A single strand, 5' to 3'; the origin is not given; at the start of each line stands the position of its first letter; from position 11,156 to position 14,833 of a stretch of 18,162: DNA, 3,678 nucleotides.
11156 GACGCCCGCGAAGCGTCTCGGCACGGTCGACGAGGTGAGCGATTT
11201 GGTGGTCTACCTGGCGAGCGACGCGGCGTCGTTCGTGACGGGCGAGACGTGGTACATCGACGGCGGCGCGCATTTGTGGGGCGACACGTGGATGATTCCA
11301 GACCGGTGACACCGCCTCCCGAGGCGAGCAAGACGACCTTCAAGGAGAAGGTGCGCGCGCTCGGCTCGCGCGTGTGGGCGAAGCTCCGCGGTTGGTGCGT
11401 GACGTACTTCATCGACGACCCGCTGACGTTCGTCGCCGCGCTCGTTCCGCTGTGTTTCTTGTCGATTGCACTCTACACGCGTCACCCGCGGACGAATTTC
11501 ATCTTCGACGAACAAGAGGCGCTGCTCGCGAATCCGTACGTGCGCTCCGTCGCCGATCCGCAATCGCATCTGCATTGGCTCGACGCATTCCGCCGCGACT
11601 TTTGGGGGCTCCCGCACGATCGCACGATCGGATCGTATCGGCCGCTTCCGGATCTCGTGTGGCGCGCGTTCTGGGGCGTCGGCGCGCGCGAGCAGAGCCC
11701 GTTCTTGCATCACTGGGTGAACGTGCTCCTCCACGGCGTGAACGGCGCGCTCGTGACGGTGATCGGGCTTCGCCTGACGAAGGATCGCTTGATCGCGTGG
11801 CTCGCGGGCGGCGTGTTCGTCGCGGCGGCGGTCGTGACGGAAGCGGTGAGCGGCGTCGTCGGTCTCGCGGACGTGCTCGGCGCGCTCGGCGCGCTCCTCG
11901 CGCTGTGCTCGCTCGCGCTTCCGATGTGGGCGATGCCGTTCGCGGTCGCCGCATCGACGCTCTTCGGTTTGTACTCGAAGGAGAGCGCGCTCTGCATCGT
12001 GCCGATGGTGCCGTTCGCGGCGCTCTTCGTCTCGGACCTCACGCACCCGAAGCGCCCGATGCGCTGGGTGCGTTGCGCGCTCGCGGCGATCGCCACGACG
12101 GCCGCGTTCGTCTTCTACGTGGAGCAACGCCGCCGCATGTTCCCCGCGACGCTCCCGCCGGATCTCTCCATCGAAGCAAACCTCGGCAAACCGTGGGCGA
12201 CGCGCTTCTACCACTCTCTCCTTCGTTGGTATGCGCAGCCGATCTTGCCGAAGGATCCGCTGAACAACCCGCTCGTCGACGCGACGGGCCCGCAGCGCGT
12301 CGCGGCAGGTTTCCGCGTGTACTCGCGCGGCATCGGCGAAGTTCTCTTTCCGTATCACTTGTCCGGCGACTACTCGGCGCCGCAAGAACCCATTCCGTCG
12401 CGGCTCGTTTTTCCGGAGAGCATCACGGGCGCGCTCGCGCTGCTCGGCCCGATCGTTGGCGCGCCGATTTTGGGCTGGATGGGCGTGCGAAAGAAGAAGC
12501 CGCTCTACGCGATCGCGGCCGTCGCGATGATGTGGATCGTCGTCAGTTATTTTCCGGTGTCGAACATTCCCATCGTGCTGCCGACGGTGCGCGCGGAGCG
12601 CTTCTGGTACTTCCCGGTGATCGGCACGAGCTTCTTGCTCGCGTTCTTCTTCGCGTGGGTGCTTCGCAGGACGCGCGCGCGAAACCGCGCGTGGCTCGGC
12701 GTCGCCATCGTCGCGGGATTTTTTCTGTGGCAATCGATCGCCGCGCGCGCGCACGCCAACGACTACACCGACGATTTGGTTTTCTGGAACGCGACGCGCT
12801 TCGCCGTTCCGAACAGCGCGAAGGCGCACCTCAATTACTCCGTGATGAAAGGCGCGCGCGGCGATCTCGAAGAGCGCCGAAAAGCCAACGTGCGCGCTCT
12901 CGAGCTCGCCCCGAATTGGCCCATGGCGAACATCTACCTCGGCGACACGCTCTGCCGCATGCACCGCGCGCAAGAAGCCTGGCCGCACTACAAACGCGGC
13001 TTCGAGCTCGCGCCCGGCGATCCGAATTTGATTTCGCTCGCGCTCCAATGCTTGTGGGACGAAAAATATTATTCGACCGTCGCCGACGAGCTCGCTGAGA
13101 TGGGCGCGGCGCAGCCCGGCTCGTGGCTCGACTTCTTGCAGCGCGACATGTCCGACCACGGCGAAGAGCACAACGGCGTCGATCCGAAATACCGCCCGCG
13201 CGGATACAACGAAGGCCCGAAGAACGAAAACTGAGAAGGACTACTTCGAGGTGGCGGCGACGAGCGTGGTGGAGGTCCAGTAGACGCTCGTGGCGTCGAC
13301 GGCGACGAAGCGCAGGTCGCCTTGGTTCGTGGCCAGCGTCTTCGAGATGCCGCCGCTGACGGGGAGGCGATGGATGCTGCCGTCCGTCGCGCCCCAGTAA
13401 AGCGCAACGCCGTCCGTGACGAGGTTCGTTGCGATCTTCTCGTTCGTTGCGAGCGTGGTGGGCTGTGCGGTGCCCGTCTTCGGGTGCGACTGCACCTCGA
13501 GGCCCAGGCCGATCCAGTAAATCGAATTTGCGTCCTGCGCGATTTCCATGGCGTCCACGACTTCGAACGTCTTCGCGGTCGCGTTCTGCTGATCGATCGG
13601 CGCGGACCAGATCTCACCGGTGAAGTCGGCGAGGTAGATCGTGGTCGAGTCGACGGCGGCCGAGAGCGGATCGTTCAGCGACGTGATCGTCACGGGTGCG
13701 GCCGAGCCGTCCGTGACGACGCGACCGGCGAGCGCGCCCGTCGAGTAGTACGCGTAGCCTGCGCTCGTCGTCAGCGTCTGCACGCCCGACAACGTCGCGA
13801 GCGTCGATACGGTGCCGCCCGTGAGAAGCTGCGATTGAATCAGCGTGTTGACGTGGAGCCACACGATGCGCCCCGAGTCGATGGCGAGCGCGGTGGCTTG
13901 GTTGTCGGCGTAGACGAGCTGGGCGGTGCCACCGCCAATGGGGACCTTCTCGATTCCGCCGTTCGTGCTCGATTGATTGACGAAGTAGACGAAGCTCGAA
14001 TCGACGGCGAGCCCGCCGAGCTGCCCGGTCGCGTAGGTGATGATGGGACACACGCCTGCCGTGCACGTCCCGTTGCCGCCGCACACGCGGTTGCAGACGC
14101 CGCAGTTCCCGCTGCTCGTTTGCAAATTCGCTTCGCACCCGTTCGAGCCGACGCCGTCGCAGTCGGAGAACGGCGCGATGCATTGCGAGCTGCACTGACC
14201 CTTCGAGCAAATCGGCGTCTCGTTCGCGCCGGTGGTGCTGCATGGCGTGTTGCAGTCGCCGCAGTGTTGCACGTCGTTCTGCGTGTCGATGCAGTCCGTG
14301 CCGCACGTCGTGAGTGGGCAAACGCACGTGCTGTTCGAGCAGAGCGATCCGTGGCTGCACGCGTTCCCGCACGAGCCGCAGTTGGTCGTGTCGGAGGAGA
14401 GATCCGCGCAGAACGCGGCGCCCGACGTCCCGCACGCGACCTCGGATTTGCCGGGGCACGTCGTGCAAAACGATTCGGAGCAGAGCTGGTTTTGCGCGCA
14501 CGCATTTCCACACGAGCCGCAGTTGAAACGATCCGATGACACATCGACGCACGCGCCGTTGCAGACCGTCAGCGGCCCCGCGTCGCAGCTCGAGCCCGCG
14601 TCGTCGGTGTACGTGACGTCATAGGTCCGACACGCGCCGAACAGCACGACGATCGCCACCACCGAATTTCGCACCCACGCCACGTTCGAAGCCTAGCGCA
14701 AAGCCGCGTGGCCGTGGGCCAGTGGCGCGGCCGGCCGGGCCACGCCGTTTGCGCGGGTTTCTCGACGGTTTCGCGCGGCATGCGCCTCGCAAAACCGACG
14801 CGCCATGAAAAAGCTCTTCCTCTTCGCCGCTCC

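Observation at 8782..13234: Tight four-gene string: RNase HI > membrane protein with Ser/Ala/Pro-rich linker > SDR > PMT/TMTC-like GT-C glycosyltransferase. A candidate protein O-glycosylation module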

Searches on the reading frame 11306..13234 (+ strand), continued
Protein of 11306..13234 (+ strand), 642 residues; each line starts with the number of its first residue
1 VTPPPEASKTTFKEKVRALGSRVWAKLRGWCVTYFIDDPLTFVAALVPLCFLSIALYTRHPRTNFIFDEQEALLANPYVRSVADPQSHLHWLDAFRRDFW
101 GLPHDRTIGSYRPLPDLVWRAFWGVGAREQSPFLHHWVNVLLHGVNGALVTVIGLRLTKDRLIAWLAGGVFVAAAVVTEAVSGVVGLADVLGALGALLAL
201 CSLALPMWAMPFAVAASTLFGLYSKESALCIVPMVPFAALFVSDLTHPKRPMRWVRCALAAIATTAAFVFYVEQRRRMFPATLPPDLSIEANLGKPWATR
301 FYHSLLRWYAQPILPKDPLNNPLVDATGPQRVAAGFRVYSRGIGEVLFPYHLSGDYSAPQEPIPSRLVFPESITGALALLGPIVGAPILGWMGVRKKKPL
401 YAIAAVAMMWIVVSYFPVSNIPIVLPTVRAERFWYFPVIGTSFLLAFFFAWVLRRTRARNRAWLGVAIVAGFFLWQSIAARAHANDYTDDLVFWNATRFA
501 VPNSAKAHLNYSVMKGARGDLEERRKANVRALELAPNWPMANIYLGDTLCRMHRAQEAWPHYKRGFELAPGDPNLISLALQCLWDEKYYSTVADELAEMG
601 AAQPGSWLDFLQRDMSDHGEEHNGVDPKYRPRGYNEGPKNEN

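Call 85: search_protein_families(library=ncbifam, proteins=[L039:4398-4985:+, L016:4436-5038:+], max_evalue=0.00001)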
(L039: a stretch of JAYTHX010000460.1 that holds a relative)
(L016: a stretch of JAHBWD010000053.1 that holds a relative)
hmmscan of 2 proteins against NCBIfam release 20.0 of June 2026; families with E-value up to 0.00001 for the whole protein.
L039:4398-4985:+ (196 aa): 37 families (the best 25 are shown)
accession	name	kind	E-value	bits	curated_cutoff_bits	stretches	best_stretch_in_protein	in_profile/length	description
TIGR03570.1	NeuD_NnaD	subfamily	8e-29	100.7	160.8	2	5-82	90-167/202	NeuD/PglB/VioB family sugar acetyltransferase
NF003657.0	PRK05289.1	equivalog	4.6e-17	62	226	1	2-65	3-66/264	acyl-ACP--UDP-N-acetylglucosamine O-acyltransferase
NF058585.1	HptprglPActTf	PfamEq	7.6e-15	54.9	300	1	114-159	112-157/172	heptaprenylglyceryl phosphate O-acetyltransferase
NF041874.1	EPS_EpsC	equivalog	8.6e-15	54.9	150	1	107-159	113-164/168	serine O-acetyltransferase EpsC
NF002060.0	PRK00892.1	subfamily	8.7e-15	54.7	207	1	4-80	103-179/345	UDP-3-O-(3-hydroxymyristoyl)glucosamine N-acyltransferase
TIGR03532.1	DapD_Ac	equivalog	2.4e-14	53.5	231.75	1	107-160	159-212/231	2,3,4,5-tetrahydropyridine-2,6-dicarboxylate N-acetyltransferase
TIGR01852.1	lipid_A_lpxA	equivalog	4.7e-14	52.3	231.05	1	5-63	1-59/254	acyl-ACP--UDP-N-acetylglucosamine O-acyltransferase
NF007240.0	PRK09677.1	equivalog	5.9e-14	52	243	1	102-159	122-181/192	putative lipopolysaccharide biosynthesis O-acetyl transferase WbbJ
NF010933.0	PRK14353.1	equivalog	8.7e-14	51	505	1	4-154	276-426/453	bifunctional UDP-N-acetylglucosamine diphosphorylase/glucosamine-1-phosphate N-acetyltransferase GlmU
TIGR01173.1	glmU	equivalog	8.8e-14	51.2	366.85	1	108-154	391-437/452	bifunctional UDP-N-acetylglucosamine diphosphorylase/glucosamine-1-phosphate N-acetyltransferase GlmU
TIGR01853.1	lipid_A_lpxD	equivalog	1.3e-13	50.6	242.5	1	4-78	94-168/325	UDP-3-O-(3-hydroxymyristoyl)glucosamine N-acyltransferase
NF010937.0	PRK14357.1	equivalog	5.7e-13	48.5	658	1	104-161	379-438/448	bifunctional UDP-N-acetylglucosamine diphosphorylase/glucosamine-1-phosphate N-acetyltransferase GlmU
TIGR01172.1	cysE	equivalog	5.9e-13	49.2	210.65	1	108-157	114-162/162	serine O-acetyltransferase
NF010934.1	PRK14354.1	equivalog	6.4e-12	44.7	450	1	108-153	390-435/447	bifunctional UDP-N-acetylglucosamine diphosphorylase/glucosamine-1-phosphate N-acetyltransferase GlmU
NF007797.0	PRK10502.1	subfamily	8.3e-12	45.1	192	1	31-158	51-175/183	WcaF family extracellular polysaccharide biosynthesis acetyltransferase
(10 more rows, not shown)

L016:4436-5038:+ (201 aa): 39 families (the best 25 are shown)
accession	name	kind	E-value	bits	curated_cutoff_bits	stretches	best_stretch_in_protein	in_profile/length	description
TIGR03570.1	NeuD_NnaD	subfamily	1e-30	106.9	160.8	2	3-83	87-167/202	NeuD/PglB/VioB family sugar acetyltransferase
NF003657.0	PRK05289.1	equivalog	2.2e-18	66.3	226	2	3-66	3-66/264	acyl-ACP--UDP-N-acetylglucosamine O-acyltransferase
TIGR01852.1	lipid_A_lpxA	equivalog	8.7e-16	57.9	231.05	1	6-63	1-58/254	acyl-ACP--UDP-N-acetylglucosamine O-acyltransferase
NF002060.0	PRK00892.1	subfamily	1.4e-15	57.3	207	1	4-81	102-179/345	UDP-3-O-(3-hydroxymyristoyl)glucosamine N-acyltransferase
NF010937.0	PRK14357.1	equivalog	3e-15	56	658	1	107-163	381-439/448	bifunctional UDP-N-acetylglucosamine diphosphorylase/glucosamine-1-phosphate N-acetyltransferase GlmU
TIGR01853.1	lipid_A_lpxD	equivalog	1.2e-14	54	242.5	1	5-78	94-167/325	UDP-3-O-(3-hydroxymyristoyl)glucosamine N-acyltransferase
TIGR01173.1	glmU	equivalog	2.1e-14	53.2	366.85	1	108-156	390-438/452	bifunctional UDP-N-acetylglucosamine diphosphorylase/glucosamine-1-phosphate N-acetyltransferase GlmU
TIGR03532.1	DapD_Ac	equivalog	2.4e-14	53.5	231.75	1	117-161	168-212/231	2,3,4,5-tetrahydropyridine-2,6-dicarboxylate N-acetyltransferase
NF041874.1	EPS_EpsC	equivalog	7.1e-14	51.9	150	1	111-160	115-164/168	serine O-acetyltransferase EpsC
NF058585.1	HptprglPActTf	PfamEq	9.4e-14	51.3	300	1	107-160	104-157/172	heptaprenylglyceryl phosphate O-acetyltransferase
NF010933.0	PRK14353.1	equivalog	1e-12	47.4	505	1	106-156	377-427/453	bifunctional UDP-N-acetylglucosamine diphosphorylase/glucosamine-1-phosphate N-acetyltransferase GlmU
NF007240.0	PRK09677.1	equivalog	1.1e-12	47.8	243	1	103-160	122-181/192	putative lipopolysaccharide biosynthesis O-acetyl transferase WbbJ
NF010934.1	PRK14354.1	equivalog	2e-12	46.4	450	1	108-153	389-434/447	bifunctional UDP-N-acetylglucosamine diphosphorylase/glucosamine-1-phosphate N-acetyltransferase GlmU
TIGR01172.1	cysE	equivalog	2.4e-12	47.2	210.65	1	112-158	116-162/162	serine O-acetyltransferase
NF050158.1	CarbAnhydGPos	equivalog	5.7e-11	42.4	250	1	43-160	13-140/172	gamma carbonic anhydrase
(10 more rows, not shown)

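Call 86: search_solved_structures(query=L039:4398-4985:+, max_evalue=1e-10)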
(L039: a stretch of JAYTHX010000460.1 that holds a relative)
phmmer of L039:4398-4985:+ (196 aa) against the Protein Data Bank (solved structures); distinct sequences matched with E-value up to 1e-10: 10.
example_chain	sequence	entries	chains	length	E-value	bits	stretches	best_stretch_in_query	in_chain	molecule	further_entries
3mqg_A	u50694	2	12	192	1.4e-45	158.7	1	4-185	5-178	Lipopolysaccharides biosynthesis acetyltransferase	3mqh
4mzu_A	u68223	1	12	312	2e-38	135.3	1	5-162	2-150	WxcM-like protein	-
7s43_A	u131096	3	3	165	5.2e-32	114.4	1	5-149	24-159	N-acetyltransferase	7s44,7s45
7s3u_A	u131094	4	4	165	3.7e-31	111.6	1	5-149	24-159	N-acetyltransferase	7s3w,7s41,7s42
3fs8_A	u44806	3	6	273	2e-16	63.5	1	14-164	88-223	QdtC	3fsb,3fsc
3t57_A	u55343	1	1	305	4.5e-12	49.3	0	3-80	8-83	UDP-N-acetylglucosamine O-acyltransferase domain-containing protein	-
4dcl_A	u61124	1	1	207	1e-11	48.1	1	51-160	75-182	Putative acetyltransferase SACOL2570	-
3ftt_A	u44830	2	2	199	1.1e-11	48.1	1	51-160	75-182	Putative acetyltransferase SACOL2570 | Galactoside O-acetyltransferase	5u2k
4egg_A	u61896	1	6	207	1.1e-11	48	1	51-160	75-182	Putative acetyltransferase SACOL2570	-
3v4e_A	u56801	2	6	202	1.1e-11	48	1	51-160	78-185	Galactoside O-acetyltransferase | Putative acetyltransferase SACOL2570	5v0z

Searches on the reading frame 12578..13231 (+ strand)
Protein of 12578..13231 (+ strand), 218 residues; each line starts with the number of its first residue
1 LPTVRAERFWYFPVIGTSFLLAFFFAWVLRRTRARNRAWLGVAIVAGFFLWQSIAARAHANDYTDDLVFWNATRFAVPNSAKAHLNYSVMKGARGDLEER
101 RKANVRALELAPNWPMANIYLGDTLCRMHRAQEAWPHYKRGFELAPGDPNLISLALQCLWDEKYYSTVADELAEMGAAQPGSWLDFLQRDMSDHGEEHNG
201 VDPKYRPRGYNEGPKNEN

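Call 77: search_protein_families(library=pfam, proteins=[window:12578-13231:+], max_evalue=0.1)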
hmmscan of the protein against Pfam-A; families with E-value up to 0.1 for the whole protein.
seq(218 aa): 5 families
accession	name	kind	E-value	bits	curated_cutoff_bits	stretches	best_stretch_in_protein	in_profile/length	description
PF01757.29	Acyl_transf_3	-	2.4e-05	24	31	1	9-71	125-187/326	Acyltransferase domain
PF13431.12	TPR_17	-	0.005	17.5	24.4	0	106-134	4-32/34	Tetratricopeptide repeat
PF13567.11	DUF4131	-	0.024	14.8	31.6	1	10-66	5-61/165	Domain of unknown function (DUF4131)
PF13428.12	TPR_14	-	0.033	15.3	23.5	0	117-152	3-38/44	Tetratricopeptide repeat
PF13424.12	TPR_12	-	0.062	13.9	30.1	0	116-145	2-33/77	Tetratricopeptide repeat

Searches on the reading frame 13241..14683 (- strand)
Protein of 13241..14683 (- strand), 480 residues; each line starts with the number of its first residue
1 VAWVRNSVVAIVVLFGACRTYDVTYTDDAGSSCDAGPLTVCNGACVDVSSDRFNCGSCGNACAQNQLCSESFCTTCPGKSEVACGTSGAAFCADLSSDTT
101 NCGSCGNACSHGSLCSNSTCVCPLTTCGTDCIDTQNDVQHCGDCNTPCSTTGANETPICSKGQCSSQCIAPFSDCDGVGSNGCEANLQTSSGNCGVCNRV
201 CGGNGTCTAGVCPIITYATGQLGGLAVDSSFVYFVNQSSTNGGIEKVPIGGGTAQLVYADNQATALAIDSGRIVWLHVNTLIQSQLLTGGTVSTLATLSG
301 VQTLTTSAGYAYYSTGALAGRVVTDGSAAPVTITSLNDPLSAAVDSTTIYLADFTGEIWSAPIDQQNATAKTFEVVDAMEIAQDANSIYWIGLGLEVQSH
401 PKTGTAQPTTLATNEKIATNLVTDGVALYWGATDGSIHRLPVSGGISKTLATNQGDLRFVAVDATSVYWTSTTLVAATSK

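Call 4: search_protein_families(library=pfam, proteins=[window:13241-14683:-], max_evalue=0.01)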
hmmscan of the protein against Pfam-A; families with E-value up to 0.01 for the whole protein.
window:13241-14683:- (480 aa): 1 family
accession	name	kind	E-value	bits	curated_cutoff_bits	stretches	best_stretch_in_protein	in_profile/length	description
PF04885.19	Stig1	-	1e-10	42.4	24.1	1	31-74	41-83/85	Stigma-specific STIG1-like protein family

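Call 5: search_protein_families(library=ncbifam, proteins=[window:13241-14683:-], max_evalue=0.01)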
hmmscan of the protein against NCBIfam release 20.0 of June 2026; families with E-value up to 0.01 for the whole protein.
window:13241-14683:- (480 aa): 1 family
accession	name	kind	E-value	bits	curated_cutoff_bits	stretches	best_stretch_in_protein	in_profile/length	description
NF041328.1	C_rich_MXAN6577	subfamily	4.4e-23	81.8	100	2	90-212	30-144/145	MXAN_6577-like cysteine-rich protein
